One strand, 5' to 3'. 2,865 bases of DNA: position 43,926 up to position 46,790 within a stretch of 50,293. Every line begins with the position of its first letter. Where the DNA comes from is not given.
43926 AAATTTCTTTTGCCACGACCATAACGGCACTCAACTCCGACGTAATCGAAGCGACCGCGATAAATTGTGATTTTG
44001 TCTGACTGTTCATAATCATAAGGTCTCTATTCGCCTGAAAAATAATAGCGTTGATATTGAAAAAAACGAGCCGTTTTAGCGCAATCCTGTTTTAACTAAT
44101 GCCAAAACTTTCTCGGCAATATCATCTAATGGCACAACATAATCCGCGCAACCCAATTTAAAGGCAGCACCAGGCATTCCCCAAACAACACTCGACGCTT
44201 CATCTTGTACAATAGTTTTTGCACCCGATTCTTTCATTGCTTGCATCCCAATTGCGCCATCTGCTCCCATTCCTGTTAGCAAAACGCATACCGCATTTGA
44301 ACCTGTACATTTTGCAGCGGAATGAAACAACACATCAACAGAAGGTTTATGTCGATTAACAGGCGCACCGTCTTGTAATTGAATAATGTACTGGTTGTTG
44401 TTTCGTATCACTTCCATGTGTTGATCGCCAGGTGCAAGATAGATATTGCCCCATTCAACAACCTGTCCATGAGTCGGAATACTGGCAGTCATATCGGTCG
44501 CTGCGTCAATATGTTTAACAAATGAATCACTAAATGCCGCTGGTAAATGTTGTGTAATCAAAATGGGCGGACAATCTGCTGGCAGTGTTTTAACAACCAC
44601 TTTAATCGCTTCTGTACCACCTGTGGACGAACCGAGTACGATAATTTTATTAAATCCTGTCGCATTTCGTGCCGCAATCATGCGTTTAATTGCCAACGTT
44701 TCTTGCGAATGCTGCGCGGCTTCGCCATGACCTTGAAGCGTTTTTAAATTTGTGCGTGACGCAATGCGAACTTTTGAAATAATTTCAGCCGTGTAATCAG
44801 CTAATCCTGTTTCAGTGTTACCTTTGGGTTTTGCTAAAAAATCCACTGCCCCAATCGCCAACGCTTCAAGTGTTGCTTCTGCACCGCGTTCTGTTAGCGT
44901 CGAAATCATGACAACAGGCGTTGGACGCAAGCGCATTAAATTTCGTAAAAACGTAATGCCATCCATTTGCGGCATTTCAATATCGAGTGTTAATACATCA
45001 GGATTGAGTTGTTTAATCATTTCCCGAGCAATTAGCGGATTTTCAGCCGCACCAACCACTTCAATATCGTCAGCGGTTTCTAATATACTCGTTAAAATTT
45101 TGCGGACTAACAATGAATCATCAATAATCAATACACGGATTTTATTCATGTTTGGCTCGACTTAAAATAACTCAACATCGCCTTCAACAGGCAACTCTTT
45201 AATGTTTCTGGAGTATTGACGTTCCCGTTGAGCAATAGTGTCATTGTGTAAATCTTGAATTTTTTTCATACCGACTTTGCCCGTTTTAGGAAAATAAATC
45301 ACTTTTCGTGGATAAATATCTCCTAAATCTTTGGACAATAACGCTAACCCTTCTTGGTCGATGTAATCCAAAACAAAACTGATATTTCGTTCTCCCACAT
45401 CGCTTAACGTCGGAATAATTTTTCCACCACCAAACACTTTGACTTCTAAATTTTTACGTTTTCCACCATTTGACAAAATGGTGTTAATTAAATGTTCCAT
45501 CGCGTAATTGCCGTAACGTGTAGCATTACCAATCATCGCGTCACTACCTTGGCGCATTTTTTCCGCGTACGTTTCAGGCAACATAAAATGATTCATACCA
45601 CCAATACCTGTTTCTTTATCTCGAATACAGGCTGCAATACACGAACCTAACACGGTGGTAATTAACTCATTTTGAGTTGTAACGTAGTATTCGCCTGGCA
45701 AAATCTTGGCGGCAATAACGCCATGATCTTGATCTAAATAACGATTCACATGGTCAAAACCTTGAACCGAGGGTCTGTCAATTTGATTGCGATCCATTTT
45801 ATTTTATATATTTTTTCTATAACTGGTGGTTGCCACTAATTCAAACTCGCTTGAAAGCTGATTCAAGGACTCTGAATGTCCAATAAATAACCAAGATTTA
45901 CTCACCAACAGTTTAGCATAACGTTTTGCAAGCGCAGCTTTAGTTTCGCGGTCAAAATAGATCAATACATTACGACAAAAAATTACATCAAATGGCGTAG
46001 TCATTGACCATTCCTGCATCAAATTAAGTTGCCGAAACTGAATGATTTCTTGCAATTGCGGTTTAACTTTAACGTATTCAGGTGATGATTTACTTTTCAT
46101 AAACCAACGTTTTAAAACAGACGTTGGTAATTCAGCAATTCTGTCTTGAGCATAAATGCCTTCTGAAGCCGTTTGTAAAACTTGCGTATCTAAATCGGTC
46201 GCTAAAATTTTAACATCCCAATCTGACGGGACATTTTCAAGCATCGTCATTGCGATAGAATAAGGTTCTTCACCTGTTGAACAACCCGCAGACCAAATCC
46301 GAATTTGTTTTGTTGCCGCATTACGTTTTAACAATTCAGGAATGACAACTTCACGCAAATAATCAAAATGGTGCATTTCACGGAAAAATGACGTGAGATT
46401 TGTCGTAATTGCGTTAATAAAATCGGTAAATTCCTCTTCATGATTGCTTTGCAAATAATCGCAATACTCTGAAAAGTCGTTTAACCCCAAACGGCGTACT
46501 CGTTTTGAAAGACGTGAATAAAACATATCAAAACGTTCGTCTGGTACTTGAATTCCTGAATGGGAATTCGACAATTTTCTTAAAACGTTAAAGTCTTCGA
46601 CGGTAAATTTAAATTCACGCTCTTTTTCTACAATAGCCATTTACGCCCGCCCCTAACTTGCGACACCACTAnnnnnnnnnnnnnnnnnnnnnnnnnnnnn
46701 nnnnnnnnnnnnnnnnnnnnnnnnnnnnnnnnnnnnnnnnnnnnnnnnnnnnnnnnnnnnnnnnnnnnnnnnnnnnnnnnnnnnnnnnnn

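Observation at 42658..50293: Aer2-type chemosensory operon extended by two non-canonical modules (ParA+STAS; double-tip mini-receptor+ODP-like protein)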

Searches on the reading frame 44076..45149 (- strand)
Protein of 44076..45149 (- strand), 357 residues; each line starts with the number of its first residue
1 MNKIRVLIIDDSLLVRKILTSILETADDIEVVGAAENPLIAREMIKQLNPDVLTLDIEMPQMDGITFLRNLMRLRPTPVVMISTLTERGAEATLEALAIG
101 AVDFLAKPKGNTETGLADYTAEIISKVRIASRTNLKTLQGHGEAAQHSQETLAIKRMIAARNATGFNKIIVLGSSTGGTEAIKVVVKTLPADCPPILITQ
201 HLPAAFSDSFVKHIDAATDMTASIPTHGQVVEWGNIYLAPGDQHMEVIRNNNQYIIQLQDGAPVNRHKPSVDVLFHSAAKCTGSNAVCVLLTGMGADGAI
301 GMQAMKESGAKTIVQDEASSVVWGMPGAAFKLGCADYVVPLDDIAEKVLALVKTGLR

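Call 4: search_protein_families(library=pfam, proteins=[window:44076-45149:-], max_evalue=0.01)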
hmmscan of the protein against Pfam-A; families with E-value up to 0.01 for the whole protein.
window:44076-45149:- (357 aa): 2 families
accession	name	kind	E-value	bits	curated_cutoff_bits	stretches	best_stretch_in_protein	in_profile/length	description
PF01339.22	CheB_methylest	-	4.6e-60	202.8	24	1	170-347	1-173/174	CheB methylesterase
PF00072.30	Response_reg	-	7.4e-24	84.5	30.2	1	6-109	1-101/111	Response regulator receiver domain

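Call 31: search_protein_families(library=ncbifam, proteins=[window:44076-45149:-], max_evalue=0.001)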
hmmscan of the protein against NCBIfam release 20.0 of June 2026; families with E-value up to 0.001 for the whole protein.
window:44076-45149:- (357 aa): 84 families (the best 25 are shown)
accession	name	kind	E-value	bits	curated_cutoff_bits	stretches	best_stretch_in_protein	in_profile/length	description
NF001965.0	PRK00742.1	subfamily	1.2e-129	432.6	293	1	2-353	2-354/357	chemotaxis-specific protein-glutamate methyltransferase CheB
NF009206.0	PRK12555.1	subfamily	1.3e-114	382.7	342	1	4-353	1-337/340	chemotaxis-specific protein-glutamate methyltransferase CheB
TIGR02875.1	spore_0_A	equivalog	4.8e-18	65.4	200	1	2-110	1-110/262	sporulation transcription factor Spo0A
NF008677.0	PRK11697.1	equivalog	3.3e-16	59.4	246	1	4-110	2-104/238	two-component system response regulator BtsR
NF052445.1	RespRegMctR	equivalog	2e-15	56.7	300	1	3-107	1-104/205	two-component system response regulator MctR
NF041367.1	CheY_Halo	equivalog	6.8e-15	55.5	200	1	6-109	1-101/114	chemotaxis protein CheY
NF045505.1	RR_RssB_Pseudo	equivalog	1.6e-14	53.8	700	1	3-109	5-108/394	two-component system response regulator RssB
NF008469.0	PRK11361.1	equivalog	3.1e-14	52.5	714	1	4-183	5-183/461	acetoacetate metabolism transcriptional regulator AtoC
NF011896.0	PRK15369.1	equivalog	4.4e-14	52.6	242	1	2-154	2-152/211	two component system response regulator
NF007935.0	PRK10651.1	equivalog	4.6e-14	52.1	250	1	3-107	6-109/216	two-component system response regulator NarL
NF007969.0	PRK10693.1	equivalog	9.9e-14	51.1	329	1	5-110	9-111/337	two-component system response regulator RssB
NF007135.0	PRK09581.1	equivalog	5.1e-13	48.6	474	1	5-186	4-175/457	PleD family two-component system response regulator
NF045944.1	ResRegRpaBCyano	equivalog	1e-12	47.9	330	1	7-113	1-103/229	response regulator transcription factor RpaB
NF045717.1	DVU0259_DivK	exception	2.3e-12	47.1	160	1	5-89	4-89/117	DVU0259 family response regulator domain-containing protein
NF047654.1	DiguCycDgcRLepto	equivalog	2.3e-12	46.4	500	1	5-131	4-124/295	diguanylate cyclase DgcR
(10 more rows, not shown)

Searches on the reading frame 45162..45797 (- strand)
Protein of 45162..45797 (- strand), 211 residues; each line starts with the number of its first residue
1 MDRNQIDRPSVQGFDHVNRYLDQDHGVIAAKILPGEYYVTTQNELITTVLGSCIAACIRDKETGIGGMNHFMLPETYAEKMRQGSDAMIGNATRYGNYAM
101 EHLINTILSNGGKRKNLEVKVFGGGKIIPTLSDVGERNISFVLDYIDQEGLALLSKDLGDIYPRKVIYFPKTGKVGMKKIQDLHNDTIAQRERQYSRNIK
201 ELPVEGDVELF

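Call 4: search_protein_families(library=pfam, proteins=[window:45162-45797:-], max_evalue=0.01)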
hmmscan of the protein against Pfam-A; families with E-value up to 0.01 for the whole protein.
window:45162-45797:- (211 aa): 1 family
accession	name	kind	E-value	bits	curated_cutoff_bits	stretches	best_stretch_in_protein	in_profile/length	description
PF03975.18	CheD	-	1.2e-27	96.6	25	1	72-179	1-108/108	CheD chemotactic sensory transduction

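Call 31: search_protein_families(library=ncbifam, proteins=[window:45162-45797:-], max_evalue=0.001)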
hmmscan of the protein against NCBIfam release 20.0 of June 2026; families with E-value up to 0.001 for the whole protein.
window:45162-45797:- (211 aa): 9 families
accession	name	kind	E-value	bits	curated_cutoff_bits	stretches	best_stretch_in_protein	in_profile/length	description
NF010013.0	PRK13487.1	equivalog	7.6e-80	267.1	223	1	12-211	8-201/201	chemoreceptor glutamine deamidase CheD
NF010014.0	PRK13489.1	equivalog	2.9e-58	197.9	290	1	18-199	9-186/238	chemoreceptor glutamine deamidase CheD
NF010016.0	PRK13493.1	equivalog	7.7e-53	179.6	369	1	18-211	32-226/227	chemoreceptor glutamine deamidase CheD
NF010019.0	PRK13497.1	equivalog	2.8e-40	138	313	1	31-211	11-184/184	chemoreceptor glutamine deamidase CheD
NF041119.1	CheD_Thtga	equivalog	2.6e-27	96.2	240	1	35-182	8-151/160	chemoreceptor glutamine deamidase/glutamate methylesterase CheD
NF010018.0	PRK13495.1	equivalog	4.3e-24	85.5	243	1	35-182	9-150/159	chemoreceptor glutamine deamidase CheD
NF010020.0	PRK13498.1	equivalog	1.2e-23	83.8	236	1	29-178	9-156/168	chemoreceptor glutamine deamidase CheD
NF010017.0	PRK13494.1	equivalog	3.3e-22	78.8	285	1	16-175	4-152/163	chemoreceptor glutamine deamidase CheD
NF010015.0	PRK13490.1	equivalog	5.4e-17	62.3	251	1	41-180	18-155/162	chemoreceptor glutamine deamidase CheD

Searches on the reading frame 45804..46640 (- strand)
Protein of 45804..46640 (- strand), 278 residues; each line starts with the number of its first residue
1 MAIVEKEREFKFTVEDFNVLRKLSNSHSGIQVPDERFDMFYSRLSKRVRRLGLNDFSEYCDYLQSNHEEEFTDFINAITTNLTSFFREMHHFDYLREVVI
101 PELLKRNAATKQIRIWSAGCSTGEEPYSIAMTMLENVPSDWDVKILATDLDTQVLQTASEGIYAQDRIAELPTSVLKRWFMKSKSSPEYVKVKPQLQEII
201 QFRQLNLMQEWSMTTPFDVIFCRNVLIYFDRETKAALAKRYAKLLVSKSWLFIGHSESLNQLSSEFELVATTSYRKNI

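Call 4: search_protein_families(library=pfam, proteins=[window:45804-46640:-], max_evalue=0.01)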
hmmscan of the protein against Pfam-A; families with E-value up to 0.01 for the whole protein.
window:45804-46640:- (278 aa): 3 families
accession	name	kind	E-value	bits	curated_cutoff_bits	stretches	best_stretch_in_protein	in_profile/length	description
PF01739.24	CheR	-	2.1e-66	223.5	27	1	81-274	1-194/195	CheR methyltransferase, SAM binding domain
PF03705.20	CheR_N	-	2.3e-14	53.3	27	1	15-66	1-52/53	CheR methyltransferase, all-alpha domain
PF08242.18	Methyltransf_12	-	0.0019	19.3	30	0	197-245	48-92/98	Methyltransferase domain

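Call 31: search_protein_families(library=ncbifam, proteins=[window:45804-46640:-], max_evalue=0.001)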
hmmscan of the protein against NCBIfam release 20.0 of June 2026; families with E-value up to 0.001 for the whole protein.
window:45804-46640:- (278 aa): 1 family
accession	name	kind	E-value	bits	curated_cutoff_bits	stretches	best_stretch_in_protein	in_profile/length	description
NF007902.0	PRK10611.1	equivalog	5e-74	249.1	435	1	13-274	23-281/287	protein-glutamate O-methyltransferase CheR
